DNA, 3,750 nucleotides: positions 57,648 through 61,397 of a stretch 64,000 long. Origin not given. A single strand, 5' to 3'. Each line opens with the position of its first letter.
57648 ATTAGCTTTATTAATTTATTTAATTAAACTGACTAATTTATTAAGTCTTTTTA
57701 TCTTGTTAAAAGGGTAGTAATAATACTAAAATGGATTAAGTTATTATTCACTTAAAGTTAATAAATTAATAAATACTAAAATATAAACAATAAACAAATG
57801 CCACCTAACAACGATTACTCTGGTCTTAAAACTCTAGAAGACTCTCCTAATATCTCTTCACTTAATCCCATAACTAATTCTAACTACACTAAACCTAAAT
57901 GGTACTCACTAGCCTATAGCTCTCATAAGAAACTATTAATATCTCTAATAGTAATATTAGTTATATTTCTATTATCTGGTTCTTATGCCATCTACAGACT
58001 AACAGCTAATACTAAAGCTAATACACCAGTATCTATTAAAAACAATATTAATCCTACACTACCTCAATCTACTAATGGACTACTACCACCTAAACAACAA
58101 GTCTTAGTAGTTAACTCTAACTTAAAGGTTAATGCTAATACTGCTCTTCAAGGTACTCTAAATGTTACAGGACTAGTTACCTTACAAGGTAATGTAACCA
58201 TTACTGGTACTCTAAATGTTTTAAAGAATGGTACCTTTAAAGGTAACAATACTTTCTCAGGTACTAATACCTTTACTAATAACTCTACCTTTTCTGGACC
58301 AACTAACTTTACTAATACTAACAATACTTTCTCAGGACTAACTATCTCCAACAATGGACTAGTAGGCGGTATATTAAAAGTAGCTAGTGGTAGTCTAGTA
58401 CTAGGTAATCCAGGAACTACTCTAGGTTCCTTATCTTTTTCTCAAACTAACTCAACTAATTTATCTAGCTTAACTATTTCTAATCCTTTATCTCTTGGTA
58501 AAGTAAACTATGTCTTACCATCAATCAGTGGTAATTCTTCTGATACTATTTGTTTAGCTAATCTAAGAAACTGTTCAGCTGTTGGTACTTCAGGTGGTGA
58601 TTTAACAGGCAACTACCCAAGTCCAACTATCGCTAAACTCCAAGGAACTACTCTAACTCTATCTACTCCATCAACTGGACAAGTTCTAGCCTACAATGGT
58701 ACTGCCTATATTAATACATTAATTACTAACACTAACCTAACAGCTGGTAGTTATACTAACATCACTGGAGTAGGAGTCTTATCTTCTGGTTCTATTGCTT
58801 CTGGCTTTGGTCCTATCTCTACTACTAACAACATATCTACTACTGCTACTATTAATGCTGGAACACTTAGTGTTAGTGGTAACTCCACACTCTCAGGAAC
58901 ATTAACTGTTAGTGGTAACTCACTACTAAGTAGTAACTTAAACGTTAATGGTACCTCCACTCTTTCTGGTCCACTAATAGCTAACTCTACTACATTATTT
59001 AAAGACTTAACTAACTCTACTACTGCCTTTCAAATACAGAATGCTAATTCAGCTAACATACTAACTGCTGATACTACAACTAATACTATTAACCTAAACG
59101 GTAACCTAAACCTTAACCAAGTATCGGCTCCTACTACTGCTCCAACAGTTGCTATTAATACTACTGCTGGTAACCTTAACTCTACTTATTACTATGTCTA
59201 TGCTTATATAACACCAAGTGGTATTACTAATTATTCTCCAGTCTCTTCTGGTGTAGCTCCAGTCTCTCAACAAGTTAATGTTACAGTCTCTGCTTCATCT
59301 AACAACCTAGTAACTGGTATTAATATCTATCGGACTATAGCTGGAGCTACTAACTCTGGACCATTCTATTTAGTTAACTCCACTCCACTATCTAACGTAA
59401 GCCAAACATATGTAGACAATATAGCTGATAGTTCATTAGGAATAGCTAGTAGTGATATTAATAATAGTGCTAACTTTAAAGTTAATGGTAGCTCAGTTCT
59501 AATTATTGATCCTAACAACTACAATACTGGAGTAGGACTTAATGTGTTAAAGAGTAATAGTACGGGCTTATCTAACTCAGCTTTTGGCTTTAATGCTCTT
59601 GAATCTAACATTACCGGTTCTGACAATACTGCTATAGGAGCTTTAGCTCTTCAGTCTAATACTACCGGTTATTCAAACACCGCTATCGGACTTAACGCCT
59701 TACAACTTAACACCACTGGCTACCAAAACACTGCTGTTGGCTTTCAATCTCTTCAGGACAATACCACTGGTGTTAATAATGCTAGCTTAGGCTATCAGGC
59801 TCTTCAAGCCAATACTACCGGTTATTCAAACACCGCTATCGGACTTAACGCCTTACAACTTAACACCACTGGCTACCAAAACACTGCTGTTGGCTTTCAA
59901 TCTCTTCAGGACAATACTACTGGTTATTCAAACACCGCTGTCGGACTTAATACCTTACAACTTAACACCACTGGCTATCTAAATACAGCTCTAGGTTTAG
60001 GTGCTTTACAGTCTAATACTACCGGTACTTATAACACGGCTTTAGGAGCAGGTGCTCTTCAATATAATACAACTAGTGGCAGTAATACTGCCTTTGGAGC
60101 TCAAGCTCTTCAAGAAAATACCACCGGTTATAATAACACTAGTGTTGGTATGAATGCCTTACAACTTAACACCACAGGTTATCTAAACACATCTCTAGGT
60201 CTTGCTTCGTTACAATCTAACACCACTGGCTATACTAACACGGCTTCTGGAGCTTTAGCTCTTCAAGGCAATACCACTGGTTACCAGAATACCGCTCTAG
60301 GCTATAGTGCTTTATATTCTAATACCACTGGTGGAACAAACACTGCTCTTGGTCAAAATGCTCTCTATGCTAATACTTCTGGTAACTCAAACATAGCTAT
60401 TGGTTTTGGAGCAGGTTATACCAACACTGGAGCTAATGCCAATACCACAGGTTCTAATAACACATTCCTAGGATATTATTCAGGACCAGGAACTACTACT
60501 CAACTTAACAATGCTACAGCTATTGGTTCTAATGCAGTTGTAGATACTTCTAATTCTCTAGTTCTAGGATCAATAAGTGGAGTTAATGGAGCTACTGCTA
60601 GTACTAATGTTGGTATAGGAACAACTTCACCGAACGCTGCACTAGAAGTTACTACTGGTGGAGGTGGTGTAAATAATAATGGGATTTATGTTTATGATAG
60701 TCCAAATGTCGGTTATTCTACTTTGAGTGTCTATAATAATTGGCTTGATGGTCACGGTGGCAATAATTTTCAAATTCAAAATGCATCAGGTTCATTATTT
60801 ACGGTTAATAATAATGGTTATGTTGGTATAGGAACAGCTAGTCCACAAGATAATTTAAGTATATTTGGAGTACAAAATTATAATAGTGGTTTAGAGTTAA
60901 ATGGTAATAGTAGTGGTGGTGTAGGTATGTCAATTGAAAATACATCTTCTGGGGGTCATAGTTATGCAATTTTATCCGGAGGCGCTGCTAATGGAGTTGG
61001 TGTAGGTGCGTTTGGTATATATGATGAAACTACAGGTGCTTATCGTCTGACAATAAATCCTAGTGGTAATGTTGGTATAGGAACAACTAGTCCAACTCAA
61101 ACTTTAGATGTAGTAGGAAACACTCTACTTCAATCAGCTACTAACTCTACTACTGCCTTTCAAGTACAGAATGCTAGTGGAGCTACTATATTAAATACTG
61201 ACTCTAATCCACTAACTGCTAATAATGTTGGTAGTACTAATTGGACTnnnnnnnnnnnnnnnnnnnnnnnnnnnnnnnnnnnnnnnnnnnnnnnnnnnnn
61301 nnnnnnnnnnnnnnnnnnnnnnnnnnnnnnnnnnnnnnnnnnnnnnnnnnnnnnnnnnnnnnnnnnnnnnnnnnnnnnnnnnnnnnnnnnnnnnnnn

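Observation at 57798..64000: Giant ORF absent from the ORF track: membrane-anchored stalk carrying tandem six-bladed Kelch propellers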

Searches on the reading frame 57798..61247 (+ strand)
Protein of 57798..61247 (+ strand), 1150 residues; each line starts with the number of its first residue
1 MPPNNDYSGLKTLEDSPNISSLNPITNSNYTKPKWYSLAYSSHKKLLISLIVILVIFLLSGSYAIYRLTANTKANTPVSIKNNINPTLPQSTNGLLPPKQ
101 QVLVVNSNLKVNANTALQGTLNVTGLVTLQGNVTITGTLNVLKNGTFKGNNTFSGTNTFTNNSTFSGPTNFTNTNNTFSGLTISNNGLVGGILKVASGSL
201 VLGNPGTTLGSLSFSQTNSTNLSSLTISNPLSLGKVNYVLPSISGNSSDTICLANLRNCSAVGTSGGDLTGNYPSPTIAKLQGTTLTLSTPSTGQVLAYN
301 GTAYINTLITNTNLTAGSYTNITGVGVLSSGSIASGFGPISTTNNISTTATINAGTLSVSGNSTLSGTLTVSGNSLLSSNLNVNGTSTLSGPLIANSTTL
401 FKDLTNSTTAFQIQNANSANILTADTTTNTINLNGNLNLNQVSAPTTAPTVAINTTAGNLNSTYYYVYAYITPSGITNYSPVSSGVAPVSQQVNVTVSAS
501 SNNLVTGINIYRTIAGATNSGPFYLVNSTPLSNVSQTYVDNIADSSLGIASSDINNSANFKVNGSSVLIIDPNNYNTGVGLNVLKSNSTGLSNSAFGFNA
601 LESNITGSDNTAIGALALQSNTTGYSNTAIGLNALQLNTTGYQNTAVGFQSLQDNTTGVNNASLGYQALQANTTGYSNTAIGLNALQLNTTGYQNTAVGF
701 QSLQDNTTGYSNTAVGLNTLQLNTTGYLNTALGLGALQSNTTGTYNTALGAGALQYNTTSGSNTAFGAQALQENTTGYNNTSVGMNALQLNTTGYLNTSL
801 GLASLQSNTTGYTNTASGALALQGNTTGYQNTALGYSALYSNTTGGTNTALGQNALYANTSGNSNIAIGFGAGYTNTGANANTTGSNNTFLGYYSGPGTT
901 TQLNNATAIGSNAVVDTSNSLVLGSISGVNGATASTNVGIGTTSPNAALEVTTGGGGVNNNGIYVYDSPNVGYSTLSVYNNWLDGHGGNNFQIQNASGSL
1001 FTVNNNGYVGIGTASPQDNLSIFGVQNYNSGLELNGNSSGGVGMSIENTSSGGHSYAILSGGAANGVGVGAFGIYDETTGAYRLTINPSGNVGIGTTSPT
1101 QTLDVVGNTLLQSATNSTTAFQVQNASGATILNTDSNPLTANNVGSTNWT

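Call 51: search_dna_similar(query=window:58095-61247:+, collection=phages, mode=protein, max_evalue=0.00001, max_rows=25)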
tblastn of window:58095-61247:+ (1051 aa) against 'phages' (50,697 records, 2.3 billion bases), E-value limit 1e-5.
Records with a match: 92; places in all: 178; records where one place covers at least 80% of the query: 0.
Best place of each record, by identity: <60% 92.
By first word of the organism name: Synechococcus 29; Bacillus 19; Prochlorococcus 6; Cyanophage 6; Staphylococcus 5; Flavobacterium 4; Roseobacter 3; Pelagibacter 3; Caudoviricetes 3; Marine 2; and 9 more.
By host as written in the record: - 19; Synechococcus sp. 9; Bacillus subtilis BEST7003 6; Bacillus subtilis 6; Synechococcus sp. WH8102 5; Flavobacterium sp. LMO8 4; Synechococcus sp. MW02 3; Synechococcus 3; and 28 more.
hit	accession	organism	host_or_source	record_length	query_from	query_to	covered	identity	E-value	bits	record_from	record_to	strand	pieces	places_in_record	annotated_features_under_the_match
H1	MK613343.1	Roseobacter phage CRP-1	Rhodobacteraceae bacterium FZCC0023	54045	431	769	32%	43.0%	7e-51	202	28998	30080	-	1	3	putative tail structural protein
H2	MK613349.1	Roseobacter phage CRP-7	Rhodobacteraceae bacterium FZCC0042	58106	465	769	29%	46.7%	3e-42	175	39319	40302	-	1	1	putative tail structural protein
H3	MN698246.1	Pelagibacter phage HTVC112P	Candidatus Pelagibacter sp. HTCC7211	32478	477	769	28%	48.5%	9e-48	193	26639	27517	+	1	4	putative tail fiber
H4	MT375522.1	Methylophilales phage Venkman EXVC282S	Methylophilales bacterium H5P1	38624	477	756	27%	48.7%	2e-55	217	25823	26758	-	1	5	putative FhaB-like adhesion protein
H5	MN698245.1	Pelagibacter phage HTVC111P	Candidatus Pelagibacter sp. HTCC7211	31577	477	769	28%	44.7%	4e-55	216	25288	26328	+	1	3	putative tail fiber protein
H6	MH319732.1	Marine virus AG-345-E02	single cell amplified by WGA-X; seawater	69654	476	769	28%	43.3%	2e-35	153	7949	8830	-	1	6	record has no annotation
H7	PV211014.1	Roseobacter phage CRP-831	Roseobacter sp. FZCC0196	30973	477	736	25%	47.8%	4e-23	220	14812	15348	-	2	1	tail fiber protein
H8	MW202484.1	Caudoviricetes sp.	Manatee Spring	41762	496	769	26%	45.1%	2e-32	207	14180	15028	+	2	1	endo n acetylneuraminidase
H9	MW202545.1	Caudoviricetes sp.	Manatee Spring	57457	475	769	28%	41.9%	7e-32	141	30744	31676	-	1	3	endo n acetylneuraminidase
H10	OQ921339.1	Bacillus phage SPO1L4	Bacillus subtilis BEST7003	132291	477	825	33%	35.0%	3e-21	187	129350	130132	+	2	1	hypothetical protein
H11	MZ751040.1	Bacillus phage phi18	Bacillus subtilis subsp. subtilis str. ...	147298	477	825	33%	35.0%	5e-21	187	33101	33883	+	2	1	hypothetical protein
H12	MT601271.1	Bacillus phage vB_BsuM-Goe10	Bacillus subtilis Delta6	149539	477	825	33%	35.0%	5e-21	187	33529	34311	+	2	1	putative intramolecular chaperone auto-processing domain protein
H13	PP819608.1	Bacillus phage Adastra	Bacillus subtilis CU 1065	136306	508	825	30%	38.3%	2e-20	202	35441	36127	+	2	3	hypothetical protein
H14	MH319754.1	Marine virus AG-345-L05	single cell amplified by WGA-X; seawater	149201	465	845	36%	31.6%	1e-11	76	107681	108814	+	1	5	record has no annotation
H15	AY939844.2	Prochlorococcus phage P-SSM2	Prochlorococcus sp. NATL1A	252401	465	769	29%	39.3%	1e-33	147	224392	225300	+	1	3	putative T4-like proximal tail fiber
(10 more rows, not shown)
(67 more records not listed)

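Call 54: search_protein_families(library=phrogs, proteins=[window:57798-61247:+], max_evalue=0.001)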
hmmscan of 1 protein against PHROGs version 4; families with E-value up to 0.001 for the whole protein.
window:57798-61247:+ (1150 aa): 4 families
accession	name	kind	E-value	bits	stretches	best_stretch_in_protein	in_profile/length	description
phrog_23837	-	head and packaging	7.7e-58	197.6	3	569-751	188-371/507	virion structural protein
phrog_6002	-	head and packaging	1e-57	196.5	5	626-712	701-787/1183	virion structural protein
phrog_4636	-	tail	1e-49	170.7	3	655-758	232-346/763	tail spike protein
phrog_5070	-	unknown function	4e-05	24.2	0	105-204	79-178/182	-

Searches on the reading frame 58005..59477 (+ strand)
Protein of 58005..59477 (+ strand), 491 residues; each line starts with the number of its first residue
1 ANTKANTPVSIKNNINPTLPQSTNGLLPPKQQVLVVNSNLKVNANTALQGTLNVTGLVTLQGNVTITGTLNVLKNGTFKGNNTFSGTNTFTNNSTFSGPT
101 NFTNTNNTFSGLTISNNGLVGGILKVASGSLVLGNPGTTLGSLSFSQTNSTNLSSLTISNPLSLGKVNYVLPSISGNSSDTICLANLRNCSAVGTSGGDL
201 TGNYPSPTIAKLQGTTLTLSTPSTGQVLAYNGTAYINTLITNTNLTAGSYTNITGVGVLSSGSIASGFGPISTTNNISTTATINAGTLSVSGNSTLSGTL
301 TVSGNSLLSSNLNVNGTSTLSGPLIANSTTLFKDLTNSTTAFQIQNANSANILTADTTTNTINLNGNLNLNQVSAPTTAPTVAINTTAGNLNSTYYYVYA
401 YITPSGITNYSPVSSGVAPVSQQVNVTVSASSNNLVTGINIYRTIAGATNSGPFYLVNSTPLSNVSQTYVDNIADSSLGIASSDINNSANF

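Call 27: search_solved_structures(query=window:58005-59477:+, max_evalue=1)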
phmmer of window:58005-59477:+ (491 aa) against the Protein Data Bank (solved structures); distinct sequences matched with E-value up to 1: 1.
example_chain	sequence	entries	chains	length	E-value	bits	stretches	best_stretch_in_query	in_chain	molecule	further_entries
4e75_A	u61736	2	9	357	0.19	14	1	38-94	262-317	UDP-3-O-acylglucosamine N-acyltransferase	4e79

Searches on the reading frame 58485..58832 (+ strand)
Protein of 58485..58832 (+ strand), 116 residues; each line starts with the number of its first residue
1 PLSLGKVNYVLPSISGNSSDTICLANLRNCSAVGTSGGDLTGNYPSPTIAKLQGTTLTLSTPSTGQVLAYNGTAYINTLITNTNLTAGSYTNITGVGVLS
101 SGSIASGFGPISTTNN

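Call 52: search_dna_similar(query=window:58485-58832:+, collection=phages, mode=protein, max_evalue=0.01, max_rows=20)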
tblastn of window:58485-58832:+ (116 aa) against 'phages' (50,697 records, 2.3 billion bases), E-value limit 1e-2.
No match.

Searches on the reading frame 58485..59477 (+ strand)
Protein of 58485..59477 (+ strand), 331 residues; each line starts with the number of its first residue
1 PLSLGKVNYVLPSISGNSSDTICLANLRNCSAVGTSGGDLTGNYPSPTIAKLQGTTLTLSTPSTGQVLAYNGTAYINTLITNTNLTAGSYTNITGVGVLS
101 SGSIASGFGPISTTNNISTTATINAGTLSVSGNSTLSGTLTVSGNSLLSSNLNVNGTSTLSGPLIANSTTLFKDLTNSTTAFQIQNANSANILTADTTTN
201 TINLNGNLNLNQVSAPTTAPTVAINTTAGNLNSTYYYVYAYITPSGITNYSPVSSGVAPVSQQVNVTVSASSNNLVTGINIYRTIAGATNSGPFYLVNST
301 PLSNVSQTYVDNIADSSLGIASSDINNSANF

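Call 91: search_solved_structures(query=window:58485-59477:+, max_evalue=5)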
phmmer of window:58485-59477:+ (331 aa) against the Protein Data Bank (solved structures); distinct sequences matched with E-value up to 5: 0.

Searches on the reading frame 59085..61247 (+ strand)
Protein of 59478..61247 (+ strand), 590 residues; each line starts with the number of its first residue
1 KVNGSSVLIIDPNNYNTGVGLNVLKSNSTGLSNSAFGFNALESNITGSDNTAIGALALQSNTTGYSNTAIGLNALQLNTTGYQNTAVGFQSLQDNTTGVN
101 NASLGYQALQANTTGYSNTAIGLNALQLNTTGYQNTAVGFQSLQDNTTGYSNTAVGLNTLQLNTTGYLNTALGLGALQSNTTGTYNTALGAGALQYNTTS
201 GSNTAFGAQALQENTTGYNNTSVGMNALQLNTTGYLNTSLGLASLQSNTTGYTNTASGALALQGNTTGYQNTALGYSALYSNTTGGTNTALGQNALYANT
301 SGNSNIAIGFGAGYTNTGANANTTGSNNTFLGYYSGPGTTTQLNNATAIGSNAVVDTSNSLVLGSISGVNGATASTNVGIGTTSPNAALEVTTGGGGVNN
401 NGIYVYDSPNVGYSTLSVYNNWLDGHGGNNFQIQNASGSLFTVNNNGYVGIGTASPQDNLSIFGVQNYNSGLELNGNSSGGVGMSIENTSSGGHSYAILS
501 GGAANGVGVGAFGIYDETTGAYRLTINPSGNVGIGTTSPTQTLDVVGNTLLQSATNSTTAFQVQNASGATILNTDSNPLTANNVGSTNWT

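Call 28: search_solved_structures(query=window:59478-61247:+, max_evalue=1)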
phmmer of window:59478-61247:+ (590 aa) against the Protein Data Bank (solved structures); distinct sequences matched with E-value up to 1: 1.
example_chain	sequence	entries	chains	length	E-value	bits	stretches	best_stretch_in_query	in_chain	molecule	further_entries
8ojn_C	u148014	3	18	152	0.00078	21.4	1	510-560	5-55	Cell wall surface anchor family protein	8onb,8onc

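Call 77: predict_structure(alignment_id=A3)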
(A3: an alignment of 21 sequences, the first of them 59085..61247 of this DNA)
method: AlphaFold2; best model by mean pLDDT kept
length: 721 residues; sequences in the alignment: 21
mean_pLDDT: 62.8   pTM: 0.39
mean pLDDT of the five models: 62.8, 61.5, 61.0, 60.1, 56.1
residues with pLDDT >= 90: 81; 70-90: 204; 50-70: 186; < 50: 250
segments of 3 or more residues with pLDDT < 50: 1-11, 125-147, 448-454, 470-473, 497-626, 631-641, 660-693, 695-697, 703-721
pLDDT, mean of each block of 10 residues (from residue 1): 39 82 93 94 88 92 95 94 90 90 96 89 50 39 46 60 71 69 74 76 72 78 70 81 76 78 77 70 77 65 67 62 51 66 64 76 72 74 80 72 82 70 77 73 62 57 64 55 55 50 41 42 39 41 40 36 38 39 40 38 39 44 48 42 56 54 44 39 37 49 44 38 35
secondary structure, 60 per line:
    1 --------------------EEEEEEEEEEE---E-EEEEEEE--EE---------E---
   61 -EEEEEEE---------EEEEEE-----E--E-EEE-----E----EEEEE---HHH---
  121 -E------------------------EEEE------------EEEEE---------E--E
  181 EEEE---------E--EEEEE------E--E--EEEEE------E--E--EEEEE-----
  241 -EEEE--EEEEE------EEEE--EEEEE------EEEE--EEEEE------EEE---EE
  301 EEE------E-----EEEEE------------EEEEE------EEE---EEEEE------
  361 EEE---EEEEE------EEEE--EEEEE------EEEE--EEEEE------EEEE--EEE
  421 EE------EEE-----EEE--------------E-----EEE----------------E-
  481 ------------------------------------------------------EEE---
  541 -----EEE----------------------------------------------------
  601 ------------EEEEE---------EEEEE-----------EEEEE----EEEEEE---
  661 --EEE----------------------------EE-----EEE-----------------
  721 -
elements in order (helices of 4 or more, strands of 3 or more residues): E21-31 E37-43 E62-68 E78-83 E94-96 E107-111 E147-150 E163-167 E180-184 E197-201 E214-218 E231-235 E242-245 E248-252 E259-262 E265-269 E276-279 E282-286 E293-295 E299-303 E316-320 E333-337 E344-346 E350-354 E361-363 E367-371 E378-381 E384-388 E395-398 E401-405 E412-415 E418-422 E429-431 E437-439 E460-462 E535-537 E546-548 E613-617 E627-631 E643-647 E652-657 E663-665 E701-703

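Call 80: fold_search(model_id=the predicted structure, library=pdb)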
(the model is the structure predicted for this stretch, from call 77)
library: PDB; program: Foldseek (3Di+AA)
matches with E <= 10: 167; with E <= 0.001: 0
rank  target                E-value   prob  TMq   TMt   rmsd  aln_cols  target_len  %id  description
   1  9vel_A                5.9e-03  1.00  0.11  0.18   4.2       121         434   18  The composite cryo-EM structure of bacteriophage SPO1 capsid (released 2025-08-27)
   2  9vel_C                7.4e-03  1.00  0.11  0.17   4.7       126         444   17  The composite cryo-EM structure of bacteriophage SPO1 capsid (released 2025-08-27)
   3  9vel_D                9.3e-03  1.00  0.11  0.17   4.6       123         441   17  The composite cryo-EM structure of bacteriophage SPO1 capsid (released 2025-08-27)
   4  9vel_B                1.0e-02  1.00  0.11  0.18   4.0       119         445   17  The composite cryo-EM structure of bacteriophage SPO1 capsid (released 2025-08-27)
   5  9goa_A                3.8e-02  1.00  0.11  0.08   4.6       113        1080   12  Pore state of alpha-Latrotoxin (released 2024-10-16)
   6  9go9_A                7.2e-02  1.00  0.10  0.06   5.2       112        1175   13  Prepore state of alpha-Latrotoxin (released 2024-10-16)
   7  7w1c_D                1.6e-01  0.10  0.12  0.13  24.6       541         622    9  Crystal structure of Klebsiella pneumoniae K1 capsule-specific polysaccharide lyase in a P1 crystal form (released 2022-05-18)
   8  7vul_A                3.4e-01  0.04  0.10  0.10  28.9       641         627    9  Structure of Klebsiella Phage P560 depolymerase (released 2022-11-16)
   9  7vul_B                3.9e-01  0.04  0.11  0.12  28.4       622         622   11  Structure of Klebsiella Phage P560 depolymerase (released 2022-11-16)
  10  7w1d_H                6.1e-01  0.08  0.15  0.16  26.2       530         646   10  Crystal structure of Klebsiella pneumoniae K1 capsule-specific polysaccharide lyase in a C2 crystal form (released 2022-05-18)
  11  8onb_A                1.0e+00  0.35  0.07  0.32  15.5       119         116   22  Structure of the C-terminal beta helix domain of the Bdellovibrio bacteriovorus Bd3182 fibre (released 2023-10-25)
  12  4xle_A                1.1e+00  0.03  0.10  0.11  16.7       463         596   10  Tailspike protein double mutant D339N/E372A of E. coli bacteriophage HK620 in complex with hexasaccharide (released 2016-01-20)
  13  4ru4_A                1.1e+00  0.04  0.12  0.13  27.8       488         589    9  Crystal structure of the tailspike protein gp49 from Pseudomonas phage LKA1 (released 2015-11-18)
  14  4xop_A                1.1e+00  0.02  0.08  0.09  17.6       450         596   12  Tailspike protein double mutant D339N/E372Q of E. coli bacteriophage HK620 in complex with hexasaccharide (released 2016-01-27)
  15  5nxh_A                1.1e+00  0.33  0.10  0.12  14.1       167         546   16  Crystal structure of the carboxy-terminal region of the bacteriophage T4 proximal long tail fibre protein gp34, residu (released 2017-07-12)
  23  8ojn_A                2.1e+00  0.25  0.08  0.32  13.2       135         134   22  Structure of the C-terminal beta helix domain of the Bdellovibrio bacteriovorus Bd3182 fibre (released 2023-10-25)
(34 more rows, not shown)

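Call 90: search_solved_structures(query=A3, max_evalue=0.1)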
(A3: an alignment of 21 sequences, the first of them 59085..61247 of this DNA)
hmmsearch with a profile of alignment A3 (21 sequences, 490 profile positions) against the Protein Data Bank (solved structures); distinct sequences matched with E-value up to 0.1: 3.
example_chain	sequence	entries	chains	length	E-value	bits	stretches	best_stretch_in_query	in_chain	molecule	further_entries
8ond_A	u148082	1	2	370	5.7e-12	48.8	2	376-485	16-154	bd2133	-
8oml_A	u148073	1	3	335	2.7e-10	43.3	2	440-485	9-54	Cell wall surface anchor family protein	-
8ojn_C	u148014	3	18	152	1.8e-08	37.3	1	369-486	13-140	Cell wall surface anchor family protein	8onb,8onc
